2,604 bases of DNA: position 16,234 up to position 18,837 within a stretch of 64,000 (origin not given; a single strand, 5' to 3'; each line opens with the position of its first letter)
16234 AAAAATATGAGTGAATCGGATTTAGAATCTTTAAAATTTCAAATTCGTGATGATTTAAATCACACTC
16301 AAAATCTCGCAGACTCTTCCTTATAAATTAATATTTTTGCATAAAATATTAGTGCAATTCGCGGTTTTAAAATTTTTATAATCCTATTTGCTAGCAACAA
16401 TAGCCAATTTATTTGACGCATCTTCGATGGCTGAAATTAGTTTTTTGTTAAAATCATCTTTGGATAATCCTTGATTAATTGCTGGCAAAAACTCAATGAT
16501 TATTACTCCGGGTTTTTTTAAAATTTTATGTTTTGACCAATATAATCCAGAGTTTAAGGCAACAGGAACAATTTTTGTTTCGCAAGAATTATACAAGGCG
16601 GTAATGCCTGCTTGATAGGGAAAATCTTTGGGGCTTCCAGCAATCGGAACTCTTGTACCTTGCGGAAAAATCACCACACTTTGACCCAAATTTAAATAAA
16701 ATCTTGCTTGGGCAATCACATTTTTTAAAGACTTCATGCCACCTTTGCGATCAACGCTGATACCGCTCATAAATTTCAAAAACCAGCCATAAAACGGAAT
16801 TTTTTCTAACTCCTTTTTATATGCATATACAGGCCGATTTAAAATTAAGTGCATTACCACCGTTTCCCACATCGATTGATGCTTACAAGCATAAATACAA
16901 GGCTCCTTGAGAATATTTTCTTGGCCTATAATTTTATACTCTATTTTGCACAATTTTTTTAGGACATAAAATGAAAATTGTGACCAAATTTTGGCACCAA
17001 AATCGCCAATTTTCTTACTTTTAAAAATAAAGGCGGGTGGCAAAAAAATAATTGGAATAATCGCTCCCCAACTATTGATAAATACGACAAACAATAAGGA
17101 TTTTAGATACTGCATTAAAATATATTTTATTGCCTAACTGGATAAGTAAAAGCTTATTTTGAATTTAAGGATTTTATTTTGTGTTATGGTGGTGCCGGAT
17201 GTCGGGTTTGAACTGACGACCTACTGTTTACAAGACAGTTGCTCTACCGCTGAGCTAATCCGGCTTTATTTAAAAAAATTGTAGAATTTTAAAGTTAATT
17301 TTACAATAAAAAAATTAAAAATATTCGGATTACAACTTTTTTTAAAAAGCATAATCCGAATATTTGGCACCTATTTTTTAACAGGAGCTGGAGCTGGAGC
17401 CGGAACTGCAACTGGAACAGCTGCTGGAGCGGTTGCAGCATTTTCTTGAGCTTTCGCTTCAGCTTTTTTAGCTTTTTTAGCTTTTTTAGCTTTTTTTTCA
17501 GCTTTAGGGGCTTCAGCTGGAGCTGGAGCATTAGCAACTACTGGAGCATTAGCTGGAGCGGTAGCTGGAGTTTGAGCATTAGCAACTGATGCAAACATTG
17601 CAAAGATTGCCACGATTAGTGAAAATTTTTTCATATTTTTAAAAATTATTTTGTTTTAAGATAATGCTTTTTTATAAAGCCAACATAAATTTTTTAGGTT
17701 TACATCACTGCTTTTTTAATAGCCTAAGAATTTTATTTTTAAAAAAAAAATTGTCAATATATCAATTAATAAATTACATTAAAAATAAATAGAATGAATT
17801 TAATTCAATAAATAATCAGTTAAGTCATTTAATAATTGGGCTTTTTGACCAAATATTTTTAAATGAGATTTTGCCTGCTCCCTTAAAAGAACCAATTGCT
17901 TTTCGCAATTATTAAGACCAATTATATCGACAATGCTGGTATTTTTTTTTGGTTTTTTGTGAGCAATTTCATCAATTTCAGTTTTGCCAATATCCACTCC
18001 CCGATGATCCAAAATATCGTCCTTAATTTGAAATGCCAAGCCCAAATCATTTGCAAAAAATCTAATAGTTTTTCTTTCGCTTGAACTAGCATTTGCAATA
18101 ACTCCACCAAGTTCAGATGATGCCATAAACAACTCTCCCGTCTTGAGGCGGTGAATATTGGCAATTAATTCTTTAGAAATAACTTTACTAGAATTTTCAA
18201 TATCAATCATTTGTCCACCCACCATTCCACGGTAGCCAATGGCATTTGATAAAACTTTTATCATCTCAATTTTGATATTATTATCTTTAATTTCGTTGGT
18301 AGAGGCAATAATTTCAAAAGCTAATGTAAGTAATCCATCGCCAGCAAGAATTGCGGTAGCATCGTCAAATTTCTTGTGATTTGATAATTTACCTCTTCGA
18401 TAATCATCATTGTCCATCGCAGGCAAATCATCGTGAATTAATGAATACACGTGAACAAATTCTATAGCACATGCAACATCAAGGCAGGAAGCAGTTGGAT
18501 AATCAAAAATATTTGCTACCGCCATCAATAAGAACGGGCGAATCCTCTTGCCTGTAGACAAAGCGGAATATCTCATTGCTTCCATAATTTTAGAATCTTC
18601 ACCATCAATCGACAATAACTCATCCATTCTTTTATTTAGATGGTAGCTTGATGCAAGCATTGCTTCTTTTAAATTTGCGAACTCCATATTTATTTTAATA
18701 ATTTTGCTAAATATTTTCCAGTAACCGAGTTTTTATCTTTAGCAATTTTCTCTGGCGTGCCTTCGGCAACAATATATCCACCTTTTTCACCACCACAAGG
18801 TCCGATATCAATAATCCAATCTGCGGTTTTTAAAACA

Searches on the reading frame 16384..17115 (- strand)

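Call 11: search_protein_families(library=ncbifam, proteins=[window:16384-17115:-])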
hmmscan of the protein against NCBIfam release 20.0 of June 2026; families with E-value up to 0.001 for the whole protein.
window:16384-17115:- (243 aa): 7 families
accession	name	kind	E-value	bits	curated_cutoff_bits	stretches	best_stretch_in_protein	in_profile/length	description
TIGR00530.1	AGP_acyltrn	subfamily_domain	1e-17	64.1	102.95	1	60-187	4-129/130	1-acylglycerol-3-phosphate O-acyltransferase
NF011593.0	PRK15018.1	equivalog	6e-09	36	501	1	33-220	32-211/245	1-acylglycerol-3-phosphate O-acyltransferase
NF006386.0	PRK08633.1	equivalog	1.4e-07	29.7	1221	1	51-188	418-552/1147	acyl-[ACP]--phospholipid O-acyltransferase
NF005959.0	PRK08043.1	equivalog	1.3e-06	27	886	1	49-200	3-149/719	bifunctional acyl-ACP--phospholipid O-acyltransferase/long-chain-fatty-acid--ACP ligase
NF052553.1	LyOrLpactfOlsABRUA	equivalog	6.5e-06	25.5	300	1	50-154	45-146/263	lyso-ornithine lipid O-acyltransferase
NF010621.0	PRK14014.1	domain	0.00028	20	186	1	16-113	31-133/301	acetyltransferase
NF058536.1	LPAAT_acyl_YihG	equivalog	0.00073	18.9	260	1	10-111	20-126/290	1-acylglycerol-3-phosphate O-acyltransferase, YihG family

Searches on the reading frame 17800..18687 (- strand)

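Call 11: search_protein_families(library=ncbifam, proteins=[window:17800-18687:-])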
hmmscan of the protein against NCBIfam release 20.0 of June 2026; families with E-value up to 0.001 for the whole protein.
window:17800-18687:- (295 aa): 16 families
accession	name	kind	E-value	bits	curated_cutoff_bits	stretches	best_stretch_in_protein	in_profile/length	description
NF045485.1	FPPsyn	subfamily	9.5e-90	300.6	275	1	16-294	7-284/288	farnesyl diphosphate synthase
NF045685.1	GGPPSynCrtE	equivalog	1.5e-71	240.8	460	1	17-294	14-289/293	geranylgeranyl diphosphate synthase CrtE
NF007877.0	PRK10581.1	equivalog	4.4e-58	196.8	321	1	18-283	15-281/299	(2E,6E)-farnesyl diphosphate synthase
NF041169.1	f2_encap_cargo4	exception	1.8e-43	149.1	450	1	43-245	47-244/334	family 2 encapsulin nanocompartment cargo protein polyprenyl transferase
NF040698.1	IdsA_Meth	equivalog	4.2e-40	137.9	468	1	7-244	4-240/328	short chain isoprenyl diphosphate synthase IdsA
NF041003.1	GGPP_syn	equivalog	1.7e-39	135.8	500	1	17-241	13-234/326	geranylgeranyl diphosphate synthase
NF040789.2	gerfarn_diphsyn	equivalog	1.9e-28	99.6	560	1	6-228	7-239/345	geranylfarnesyl diphosphate synthase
NF008140.0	PRK10888.1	equivalog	1.1e-27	97.3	412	1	32-247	29-237/323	octaprenyl diphosphate synthase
TIGR02748.1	GerC3_HepT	equivalog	4.4e-26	91.7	456.55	1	33-231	30-218/319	heptaprenyl diphosphate synthase component II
NF045628.1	HxpDPsynlarge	equivalog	7.9e-26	90.8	500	1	20-229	11-208/311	hexaprenyl-diphosphate synthase large subunit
NF045549.1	GGPPsyn_IdsB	equivalog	2.1e-24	86.2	475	1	43-228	62-241/346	geranylgeranyl diphosphate synthase IdsB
NF040627.1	GFPS_Meth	equivalog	4.4e-22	78.9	600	1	30-236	24-218/285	geranylfarnesyl diphosphate synthase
TIGR02749.1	prenyl_cyano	equivalog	1.9e-21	76.4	383.2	1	16-230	13-221/322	solanesyl diphosphate synthase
NF042417.1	NPPPS_Mycobact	equivalog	2.7e-21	75.9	600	1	20-228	28-228/335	nonaprenyl/(2E,6E)-farnesyl/geranylgeranyl diphosphat synthase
NF042416.1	GFPPS_Mycobact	equivalog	5.3e-16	58.5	600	1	16-229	12-240/350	bifunctional (2E,6E)-farnesyl/geranyl diphosphate synthase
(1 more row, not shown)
